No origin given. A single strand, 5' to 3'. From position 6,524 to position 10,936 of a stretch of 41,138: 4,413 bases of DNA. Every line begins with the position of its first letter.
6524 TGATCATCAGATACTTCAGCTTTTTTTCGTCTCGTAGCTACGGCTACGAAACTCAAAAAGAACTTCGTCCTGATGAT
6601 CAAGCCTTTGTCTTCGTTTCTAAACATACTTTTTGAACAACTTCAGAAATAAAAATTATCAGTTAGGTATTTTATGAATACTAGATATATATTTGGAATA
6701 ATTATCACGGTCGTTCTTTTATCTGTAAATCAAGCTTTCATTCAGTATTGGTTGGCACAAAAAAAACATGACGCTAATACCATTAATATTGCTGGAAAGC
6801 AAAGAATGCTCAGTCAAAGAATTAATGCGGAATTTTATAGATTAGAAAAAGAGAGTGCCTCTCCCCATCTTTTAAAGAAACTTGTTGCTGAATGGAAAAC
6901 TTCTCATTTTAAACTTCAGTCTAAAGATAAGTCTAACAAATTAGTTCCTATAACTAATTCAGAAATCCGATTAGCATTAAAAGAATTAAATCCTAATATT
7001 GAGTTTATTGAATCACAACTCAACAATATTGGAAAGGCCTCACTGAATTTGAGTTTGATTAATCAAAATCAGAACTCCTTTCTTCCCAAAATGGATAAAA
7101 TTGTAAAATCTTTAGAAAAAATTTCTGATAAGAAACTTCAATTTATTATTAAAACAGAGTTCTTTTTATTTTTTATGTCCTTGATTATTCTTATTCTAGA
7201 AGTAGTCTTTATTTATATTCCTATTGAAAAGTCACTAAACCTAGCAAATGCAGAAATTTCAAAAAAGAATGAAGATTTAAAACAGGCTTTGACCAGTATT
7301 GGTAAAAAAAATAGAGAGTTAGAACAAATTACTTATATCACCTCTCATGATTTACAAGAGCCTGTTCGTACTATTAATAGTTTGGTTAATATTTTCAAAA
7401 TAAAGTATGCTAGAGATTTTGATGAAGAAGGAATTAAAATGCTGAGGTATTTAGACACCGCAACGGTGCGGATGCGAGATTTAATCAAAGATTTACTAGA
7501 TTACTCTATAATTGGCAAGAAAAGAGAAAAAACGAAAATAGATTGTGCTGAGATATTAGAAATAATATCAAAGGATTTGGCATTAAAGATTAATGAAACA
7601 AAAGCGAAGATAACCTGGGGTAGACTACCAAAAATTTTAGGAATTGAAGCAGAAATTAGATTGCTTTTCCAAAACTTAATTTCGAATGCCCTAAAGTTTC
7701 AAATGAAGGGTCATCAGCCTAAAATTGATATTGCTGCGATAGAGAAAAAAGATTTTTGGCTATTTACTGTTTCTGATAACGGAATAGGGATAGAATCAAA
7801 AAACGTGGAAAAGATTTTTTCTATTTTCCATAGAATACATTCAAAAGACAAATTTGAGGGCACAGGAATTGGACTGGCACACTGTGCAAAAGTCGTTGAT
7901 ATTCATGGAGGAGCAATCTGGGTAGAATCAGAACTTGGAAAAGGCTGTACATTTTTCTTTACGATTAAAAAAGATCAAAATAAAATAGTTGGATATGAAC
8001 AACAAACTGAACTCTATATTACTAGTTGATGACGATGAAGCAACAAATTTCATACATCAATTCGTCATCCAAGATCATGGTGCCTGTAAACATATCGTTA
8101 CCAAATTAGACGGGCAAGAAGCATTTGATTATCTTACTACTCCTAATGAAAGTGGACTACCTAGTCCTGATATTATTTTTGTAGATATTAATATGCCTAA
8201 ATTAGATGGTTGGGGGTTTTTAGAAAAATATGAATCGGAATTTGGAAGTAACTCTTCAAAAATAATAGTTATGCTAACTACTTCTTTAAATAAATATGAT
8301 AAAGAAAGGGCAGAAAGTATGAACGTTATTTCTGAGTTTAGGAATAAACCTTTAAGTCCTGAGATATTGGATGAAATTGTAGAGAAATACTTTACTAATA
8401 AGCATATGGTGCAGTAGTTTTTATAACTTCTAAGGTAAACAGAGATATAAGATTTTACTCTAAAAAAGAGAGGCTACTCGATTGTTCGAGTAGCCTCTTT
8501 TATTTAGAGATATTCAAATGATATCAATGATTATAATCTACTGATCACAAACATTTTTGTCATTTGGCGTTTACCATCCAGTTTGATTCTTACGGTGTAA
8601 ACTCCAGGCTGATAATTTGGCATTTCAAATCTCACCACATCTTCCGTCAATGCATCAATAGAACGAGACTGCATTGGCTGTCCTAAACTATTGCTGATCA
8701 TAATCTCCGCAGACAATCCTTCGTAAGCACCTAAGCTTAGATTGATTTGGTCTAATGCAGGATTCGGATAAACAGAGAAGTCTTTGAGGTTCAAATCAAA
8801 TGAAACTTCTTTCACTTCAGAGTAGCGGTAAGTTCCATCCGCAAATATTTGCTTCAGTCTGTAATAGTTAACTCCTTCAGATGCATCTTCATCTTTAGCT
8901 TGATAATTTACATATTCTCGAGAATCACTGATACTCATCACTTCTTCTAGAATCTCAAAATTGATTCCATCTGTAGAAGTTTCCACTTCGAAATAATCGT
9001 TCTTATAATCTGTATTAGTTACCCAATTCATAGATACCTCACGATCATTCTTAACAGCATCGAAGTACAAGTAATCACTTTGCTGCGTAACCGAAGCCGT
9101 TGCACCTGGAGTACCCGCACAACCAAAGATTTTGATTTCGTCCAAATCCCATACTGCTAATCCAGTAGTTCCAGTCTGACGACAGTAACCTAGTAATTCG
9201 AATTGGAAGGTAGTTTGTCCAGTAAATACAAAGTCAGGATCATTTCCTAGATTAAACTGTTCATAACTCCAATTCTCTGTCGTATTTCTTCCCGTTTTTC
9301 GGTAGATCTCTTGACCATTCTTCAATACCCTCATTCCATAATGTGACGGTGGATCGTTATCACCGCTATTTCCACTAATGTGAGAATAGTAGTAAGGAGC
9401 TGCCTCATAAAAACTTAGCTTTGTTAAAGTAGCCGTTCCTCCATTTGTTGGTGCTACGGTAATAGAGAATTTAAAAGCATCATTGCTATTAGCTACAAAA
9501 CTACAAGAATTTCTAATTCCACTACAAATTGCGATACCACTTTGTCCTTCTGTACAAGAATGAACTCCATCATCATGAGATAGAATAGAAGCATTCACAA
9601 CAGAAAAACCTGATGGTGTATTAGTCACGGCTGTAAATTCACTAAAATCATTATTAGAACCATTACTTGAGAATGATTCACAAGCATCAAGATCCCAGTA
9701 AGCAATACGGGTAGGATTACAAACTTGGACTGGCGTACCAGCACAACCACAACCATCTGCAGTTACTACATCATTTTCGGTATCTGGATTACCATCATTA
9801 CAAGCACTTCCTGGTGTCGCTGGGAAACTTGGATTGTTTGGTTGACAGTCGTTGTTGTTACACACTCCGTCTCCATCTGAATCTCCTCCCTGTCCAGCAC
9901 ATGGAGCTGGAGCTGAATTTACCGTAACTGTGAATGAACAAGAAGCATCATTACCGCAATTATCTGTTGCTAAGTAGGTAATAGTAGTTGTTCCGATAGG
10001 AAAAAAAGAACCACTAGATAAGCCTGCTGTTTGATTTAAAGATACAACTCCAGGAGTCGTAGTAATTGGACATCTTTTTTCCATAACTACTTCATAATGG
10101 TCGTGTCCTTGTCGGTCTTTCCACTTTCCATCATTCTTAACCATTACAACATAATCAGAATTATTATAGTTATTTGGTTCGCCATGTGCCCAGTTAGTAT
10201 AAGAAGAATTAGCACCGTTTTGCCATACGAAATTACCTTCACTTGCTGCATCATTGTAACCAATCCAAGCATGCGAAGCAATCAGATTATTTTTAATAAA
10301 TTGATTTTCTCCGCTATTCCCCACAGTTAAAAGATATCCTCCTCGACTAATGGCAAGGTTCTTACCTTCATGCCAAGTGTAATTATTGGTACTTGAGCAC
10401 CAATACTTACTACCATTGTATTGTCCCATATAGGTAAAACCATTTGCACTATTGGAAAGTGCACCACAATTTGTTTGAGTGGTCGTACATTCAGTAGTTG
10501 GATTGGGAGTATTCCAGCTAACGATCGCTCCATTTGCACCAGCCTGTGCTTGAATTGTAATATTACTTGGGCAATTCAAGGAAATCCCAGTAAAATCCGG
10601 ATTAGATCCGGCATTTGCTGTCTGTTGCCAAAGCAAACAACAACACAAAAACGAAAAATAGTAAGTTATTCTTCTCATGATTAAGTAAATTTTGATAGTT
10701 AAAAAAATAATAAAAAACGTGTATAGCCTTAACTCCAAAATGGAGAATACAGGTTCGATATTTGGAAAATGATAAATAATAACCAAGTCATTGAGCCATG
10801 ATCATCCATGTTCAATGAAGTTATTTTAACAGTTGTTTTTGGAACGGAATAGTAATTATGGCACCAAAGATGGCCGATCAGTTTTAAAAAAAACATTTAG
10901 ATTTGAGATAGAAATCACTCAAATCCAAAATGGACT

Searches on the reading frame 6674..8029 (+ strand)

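Call 14: search_protein_families(library=pfam, proteins=[window:6674-8029:+], max_evalue=0.0001)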
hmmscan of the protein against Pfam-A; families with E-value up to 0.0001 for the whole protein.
window:6674-8029:+ (451 aa): 4 families
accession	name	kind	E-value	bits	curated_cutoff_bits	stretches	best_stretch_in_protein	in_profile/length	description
PF02518.31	HATPase_c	-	1.1e-24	87.4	26.4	1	325-434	3-110/111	Histidine kinase-, DNA gyrase B-, and HSP90-like ATPase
PF13675.11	PilJ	-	4.6e-14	52.9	26.6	1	26-121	2-100/114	Type IV pili methyl-accepting chemotaxis transducer N-term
PF00512.31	HisKA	-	6.9e-05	23.3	26.9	0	217-280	3-63/66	His Kinase A (phospho-acceptor) domain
PF14501.12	HATPase_c_5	-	9.9e-05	22.6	22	0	327-419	5-90/102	GHKL domain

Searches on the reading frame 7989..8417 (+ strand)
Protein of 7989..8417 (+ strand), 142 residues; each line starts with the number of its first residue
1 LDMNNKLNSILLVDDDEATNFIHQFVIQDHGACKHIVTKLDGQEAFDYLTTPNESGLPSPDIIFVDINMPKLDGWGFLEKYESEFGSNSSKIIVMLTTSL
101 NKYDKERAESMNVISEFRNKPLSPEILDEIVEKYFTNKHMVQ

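Call 14: search_protein_families(library=pfam, proteins=[window:7989-8417:+], max_evalue=0.0001)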
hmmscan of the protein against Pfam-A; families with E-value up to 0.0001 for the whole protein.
window:7989-8417:+ (142 aa): 1 family
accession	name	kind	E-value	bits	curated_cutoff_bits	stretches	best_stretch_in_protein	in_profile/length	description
PF00072.30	Response_reg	-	2.1e-10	41.2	30.2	1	10-131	1-110/111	Response regulator receiver domain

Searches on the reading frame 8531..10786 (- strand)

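Call 14: search_protein_families(library=pfam, proteins=[window:8531-10786:-], max_evalue=0.0001)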
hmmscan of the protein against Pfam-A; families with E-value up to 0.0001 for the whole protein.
window:8531-10786:- (751 aa): 3 families
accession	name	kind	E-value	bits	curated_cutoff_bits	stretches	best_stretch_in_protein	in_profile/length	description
PF02494.22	HYR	-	4e-14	53.2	21.7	1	254-289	46-81/81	HYR domain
PF00059.27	Lectin_C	-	5.2e-12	46.9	22.6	1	135-231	2-101/107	Lectin C-type domain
PF18962.6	Por_Secre_tail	-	2.4e-08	34.6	27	1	672-747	1-75/75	Secretion system C-terminal sorting domain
